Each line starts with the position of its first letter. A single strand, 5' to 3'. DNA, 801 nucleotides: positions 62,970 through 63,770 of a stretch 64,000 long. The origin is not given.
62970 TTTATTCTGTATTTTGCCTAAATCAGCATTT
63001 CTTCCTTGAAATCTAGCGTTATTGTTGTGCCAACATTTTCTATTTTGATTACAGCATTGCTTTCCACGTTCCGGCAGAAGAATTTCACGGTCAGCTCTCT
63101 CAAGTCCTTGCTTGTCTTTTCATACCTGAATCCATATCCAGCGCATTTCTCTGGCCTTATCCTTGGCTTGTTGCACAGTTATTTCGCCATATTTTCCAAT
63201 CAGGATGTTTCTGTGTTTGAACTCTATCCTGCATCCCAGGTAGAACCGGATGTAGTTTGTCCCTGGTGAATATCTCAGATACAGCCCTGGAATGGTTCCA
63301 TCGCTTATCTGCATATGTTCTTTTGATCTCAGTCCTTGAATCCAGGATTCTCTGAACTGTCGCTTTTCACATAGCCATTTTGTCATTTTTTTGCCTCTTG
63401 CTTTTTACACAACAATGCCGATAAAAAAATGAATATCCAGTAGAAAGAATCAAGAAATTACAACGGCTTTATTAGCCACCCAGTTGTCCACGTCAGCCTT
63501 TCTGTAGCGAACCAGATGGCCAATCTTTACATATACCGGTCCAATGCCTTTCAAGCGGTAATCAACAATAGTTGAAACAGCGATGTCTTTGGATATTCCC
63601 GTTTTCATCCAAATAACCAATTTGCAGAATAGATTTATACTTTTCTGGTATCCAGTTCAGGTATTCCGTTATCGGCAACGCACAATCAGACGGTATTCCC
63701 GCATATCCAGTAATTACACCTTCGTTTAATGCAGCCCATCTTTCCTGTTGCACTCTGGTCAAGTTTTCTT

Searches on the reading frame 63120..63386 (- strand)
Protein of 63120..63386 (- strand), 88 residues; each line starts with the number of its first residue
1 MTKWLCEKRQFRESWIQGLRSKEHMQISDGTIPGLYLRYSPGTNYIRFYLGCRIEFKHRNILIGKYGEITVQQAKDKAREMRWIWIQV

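Call 98: search_protein_families(library=pfam, proteins=[window:63120-63386:-], max_evalue=0.01)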
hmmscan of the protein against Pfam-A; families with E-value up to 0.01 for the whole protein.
window:63120-63386:- (88 aa): 1 family
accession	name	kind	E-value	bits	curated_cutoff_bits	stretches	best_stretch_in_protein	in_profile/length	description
PF13356.12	Arm-DNA-bind_3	-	4.3e-08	33.6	27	1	22-82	13-67/83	Arm DNA-binding domain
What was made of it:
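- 63120..63386 (-): Remnant of a tyrosine integrase: only the 88-aa arm-binding domain survives. Arm-DNA-bind_3 E 4e-8 (call 98).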

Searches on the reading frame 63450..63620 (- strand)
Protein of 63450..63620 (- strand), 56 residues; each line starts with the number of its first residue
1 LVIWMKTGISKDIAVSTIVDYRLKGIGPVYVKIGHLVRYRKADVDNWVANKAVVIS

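Call 98: search_protein_families(library=pfam, proteins=[window:63450-63620:-], max_evalue=0.01)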
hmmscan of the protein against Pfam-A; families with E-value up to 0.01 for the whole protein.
window:63450-63620:- (56 aa): 1 family
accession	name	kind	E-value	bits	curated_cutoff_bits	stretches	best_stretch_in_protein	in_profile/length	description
PF12728.13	HTH_17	-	0.00034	21.2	27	1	13-51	13-50/51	Helix-turn-helix domain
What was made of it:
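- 63450..63620 (-): AlpA/excisionase-like HTH_17 ORF. HTH_17 E 3e-4, below cutoff (call 98).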
